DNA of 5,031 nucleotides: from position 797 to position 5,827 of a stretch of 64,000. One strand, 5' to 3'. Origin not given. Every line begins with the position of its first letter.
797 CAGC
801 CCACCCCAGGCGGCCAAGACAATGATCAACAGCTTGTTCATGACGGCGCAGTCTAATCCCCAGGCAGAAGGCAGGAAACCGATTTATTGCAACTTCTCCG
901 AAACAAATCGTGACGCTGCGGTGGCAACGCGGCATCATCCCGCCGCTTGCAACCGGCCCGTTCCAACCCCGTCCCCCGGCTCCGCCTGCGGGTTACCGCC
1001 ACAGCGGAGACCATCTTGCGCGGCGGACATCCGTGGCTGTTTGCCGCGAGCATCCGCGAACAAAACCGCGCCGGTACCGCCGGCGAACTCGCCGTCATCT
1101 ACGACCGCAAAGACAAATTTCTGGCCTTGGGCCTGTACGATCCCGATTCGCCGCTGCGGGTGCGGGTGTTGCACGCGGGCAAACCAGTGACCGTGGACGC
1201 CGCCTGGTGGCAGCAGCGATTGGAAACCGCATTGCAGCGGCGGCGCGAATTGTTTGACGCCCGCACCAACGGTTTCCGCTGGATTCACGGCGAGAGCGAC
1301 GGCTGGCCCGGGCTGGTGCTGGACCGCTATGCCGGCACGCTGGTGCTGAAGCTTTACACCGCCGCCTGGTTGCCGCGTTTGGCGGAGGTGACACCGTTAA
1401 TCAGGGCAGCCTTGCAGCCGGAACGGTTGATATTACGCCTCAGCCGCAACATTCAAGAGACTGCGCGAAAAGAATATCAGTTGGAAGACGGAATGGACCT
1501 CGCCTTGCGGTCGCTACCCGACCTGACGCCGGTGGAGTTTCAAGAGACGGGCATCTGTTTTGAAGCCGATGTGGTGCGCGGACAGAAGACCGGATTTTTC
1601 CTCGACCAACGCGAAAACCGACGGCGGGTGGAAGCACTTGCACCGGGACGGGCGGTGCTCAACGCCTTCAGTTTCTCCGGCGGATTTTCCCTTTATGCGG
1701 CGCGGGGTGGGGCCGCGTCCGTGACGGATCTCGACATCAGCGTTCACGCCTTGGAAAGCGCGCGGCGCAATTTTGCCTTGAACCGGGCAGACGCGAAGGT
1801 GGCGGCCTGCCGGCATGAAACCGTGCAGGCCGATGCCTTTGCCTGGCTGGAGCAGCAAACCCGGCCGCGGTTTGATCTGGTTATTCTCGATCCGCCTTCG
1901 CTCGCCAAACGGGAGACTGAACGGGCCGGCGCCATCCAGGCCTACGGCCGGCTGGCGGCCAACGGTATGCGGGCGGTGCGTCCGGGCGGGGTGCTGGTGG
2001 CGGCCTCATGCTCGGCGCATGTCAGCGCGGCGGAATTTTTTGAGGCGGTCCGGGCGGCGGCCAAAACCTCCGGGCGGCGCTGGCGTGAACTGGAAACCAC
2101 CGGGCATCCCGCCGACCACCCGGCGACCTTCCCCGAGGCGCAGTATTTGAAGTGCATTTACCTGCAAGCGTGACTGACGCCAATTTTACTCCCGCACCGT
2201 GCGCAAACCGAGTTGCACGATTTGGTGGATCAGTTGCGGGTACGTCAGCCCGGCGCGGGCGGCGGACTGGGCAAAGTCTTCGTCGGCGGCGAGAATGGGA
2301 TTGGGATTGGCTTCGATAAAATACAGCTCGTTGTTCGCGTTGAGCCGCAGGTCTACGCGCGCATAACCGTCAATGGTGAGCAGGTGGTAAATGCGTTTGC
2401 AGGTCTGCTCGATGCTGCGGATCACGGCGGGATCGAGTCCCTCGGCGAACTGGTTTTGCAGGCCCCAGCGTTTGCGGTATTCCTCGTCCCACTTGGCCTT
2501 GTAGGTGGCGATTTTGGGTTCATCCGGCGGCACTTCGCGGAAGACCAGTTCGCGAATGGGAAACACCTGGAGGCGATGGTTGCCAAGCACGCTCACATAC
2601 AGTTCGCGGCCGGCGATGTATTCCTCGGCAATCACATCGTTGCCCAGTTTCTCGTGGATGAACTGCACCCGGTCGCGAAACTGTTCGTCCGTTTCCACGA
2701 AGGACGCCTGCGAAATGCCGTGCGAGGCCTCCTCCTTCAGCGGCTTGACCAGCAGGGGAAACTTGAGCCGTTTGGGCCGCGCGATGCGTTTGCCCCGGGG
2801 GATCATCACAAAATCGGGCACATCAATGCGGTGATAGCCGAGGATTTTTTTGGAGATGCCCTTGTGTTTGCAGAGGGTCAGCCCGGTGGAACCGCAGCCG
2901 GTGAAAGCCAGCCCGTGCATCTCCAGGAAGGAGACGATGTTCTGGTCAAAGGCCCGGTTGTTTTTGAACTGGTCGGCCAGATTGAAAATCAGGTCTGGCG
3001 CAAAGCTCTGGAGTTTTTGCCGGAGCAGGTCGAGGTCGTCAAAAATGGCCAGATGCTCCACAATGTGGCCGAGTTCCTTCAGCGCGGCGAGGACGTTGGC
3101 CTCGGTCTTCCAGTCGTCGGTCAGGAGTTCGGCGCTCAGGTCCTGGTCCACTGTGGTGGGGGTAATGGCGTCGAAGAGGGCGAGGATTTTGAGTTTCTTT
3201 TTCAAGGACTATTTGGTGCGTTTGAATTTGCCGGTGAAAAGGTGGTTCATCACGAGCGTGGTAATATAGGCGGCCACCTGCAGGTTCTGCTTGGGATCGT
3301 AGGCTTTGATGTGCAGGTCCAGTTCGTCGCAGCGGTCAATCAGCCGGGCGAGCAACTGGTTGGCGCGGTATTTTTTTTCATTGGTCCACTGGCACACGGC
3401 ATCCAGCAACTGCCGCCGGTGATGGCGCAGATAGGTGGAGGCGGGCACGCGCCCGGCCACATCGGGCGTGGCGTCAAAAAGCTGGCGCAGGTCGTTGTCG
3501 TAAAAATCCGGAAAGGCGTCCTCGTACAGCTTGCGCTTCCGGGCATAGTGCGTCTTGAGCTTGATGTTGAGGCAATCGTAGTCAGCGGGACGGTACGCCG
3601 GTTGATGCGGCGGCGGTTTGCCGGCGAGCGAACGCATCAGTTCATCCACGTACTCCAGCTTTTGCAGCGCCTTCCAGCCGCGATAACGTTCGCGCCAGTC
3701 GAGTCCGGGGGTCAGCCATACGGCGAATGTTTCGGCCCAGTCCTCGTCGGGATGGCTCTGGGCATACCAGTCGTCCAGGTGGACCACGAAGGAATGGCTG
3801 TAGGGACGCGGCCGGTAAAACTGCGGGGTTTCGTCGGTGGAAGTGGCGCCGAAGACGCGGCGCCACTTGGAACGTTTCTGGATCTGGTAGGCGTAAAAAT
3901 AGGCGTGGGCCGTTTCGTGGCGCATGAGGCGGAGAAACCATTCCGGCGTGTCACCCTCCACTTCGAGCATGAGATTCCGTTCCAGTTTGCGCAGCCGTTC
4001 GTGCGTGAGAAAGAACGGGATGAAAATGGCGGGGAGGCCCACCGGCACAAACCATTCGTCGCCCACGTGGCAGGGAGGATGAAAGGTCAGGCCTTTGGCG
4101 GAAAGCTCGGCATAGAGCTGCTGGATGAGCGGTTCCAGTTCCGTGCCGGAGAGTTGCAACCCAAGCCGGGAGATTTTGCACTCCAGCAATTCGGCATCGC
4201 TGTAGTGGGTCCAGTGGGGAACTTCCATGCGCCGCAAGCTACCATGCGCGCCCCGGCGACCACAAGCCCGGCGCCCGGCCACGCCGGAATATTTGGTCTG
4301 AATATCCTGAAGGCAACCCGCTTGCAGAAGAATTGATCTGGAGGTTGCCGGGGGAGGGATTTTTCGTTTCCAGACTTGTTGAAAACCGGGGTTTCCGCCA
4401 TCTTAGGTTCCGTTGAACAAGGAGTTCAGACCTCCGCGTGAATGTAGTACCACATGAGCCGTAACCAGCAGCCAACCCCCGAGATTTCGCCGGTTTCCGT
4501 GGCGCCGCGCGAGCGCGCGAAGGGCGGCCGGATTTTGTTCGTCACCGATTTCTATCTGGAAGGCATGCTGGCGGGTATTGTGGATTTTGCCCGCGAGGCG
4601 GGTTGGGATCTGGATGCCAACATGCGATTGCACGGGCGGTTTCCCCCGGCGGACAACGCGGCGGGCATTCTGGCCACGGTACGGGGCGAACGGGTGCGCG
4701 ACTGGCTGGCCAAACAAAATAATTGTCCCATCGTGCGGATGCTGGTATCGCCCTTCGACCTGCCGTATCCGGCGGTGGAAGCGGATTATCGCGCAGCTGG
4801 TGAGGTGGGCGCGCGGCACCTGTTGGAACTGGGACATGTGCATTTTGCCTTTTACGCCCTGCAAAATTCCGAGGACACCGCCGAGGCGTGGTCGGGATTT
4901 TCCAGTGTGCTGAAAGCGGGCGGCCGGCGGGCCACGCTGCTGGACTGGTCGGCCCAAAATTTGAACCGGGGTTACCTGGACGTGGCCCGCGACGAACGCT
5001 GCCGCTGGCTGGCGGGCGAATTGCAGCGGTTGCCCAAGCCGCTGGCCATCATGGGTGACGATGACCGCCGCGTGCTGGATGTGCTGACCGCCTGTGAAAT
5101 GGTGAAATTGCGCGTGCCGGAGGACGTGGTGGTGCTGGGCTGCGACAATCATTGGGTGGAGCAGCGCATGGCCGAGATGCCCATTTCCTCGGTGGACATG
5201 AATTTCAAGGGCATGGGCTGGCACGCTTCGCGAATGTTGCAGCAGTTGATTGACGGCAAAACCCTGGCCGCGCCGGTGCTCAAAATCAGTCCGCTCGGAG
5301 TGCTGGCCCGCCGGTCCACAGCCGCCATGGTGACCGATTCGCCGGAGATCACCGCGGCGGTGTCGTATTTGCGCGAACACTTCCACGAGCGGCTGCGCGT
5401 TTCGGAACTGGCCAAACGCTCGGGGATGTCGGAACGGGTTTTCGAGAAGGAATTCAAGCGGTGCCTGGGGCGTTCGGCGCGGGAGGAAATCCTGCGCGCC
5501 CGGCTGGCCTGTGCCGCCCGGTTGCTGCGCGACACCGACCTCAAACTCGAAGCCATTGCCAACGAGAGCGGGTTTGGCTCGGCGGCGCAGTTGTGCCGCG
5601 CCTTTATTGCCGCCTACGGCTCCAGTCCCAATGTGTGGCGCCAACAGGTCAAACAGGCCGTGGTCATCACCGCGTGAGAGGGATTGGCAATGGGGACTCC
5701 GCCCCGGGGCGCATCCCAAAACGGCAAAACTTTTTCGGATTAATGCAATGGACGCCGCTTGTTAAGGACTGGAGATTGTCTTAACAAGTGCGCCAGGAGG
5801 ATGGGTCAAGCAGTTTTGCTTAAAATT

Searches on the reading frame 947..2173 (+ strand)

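Call 49: search_protein_families(library=pfam, proteins=[window:947-2173:+], max_evalue=0.00001)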
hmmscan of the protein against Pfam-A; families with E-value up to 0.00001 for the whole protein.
window:947-2173:+ (408 aa): 4 families
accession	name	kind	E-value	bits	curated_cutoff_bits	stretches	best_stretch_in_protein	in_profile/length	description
PF10672.15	Methyltrans_SAM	-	8.9e-22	78.1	27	1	187-370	78-254/286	S-adenosylmethionine-dependent methyltransferase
PF17785.7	PUA_3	-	5.3e-14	52.2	22.6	1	14-75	1-62/64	PUA-like domain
PF03602.21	Cons_hypoth95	-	6.1e-07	29.7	24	1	234-341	42-147/182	Conserved hypothetical protein 95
PF13847.12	Methyltransf_31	-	8.7e-06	25.9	27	0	238-373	8-127/145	Methyltransferase domain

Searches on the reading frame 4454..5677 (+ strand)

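Call 49: search_protein_families(library=pfam, proteins=[window:4454-5677:+], max_evalue=0.00001)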
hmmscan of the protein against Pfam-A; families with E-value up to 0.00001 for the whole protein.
window:4454-5677:+ (407 aa): 3 families
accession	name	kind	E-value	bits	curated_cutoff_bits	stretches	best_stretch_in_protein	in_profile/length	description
PF13377.12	Peripla_BP_3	-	2e-23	83.7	26.5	1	120-289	1-167/167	Periplasmic binding protein-like domain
PF12833.13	HTH_18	-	6.3e-19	68.5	33.6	1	319-398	1-80/80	Helix-turn-helix domain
PF00165.29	HTH_AraC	-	4.2e-14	52.7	26.6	0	358-397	1-42/42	Bacterial regulatory helix-turn-helix proteins, AraC family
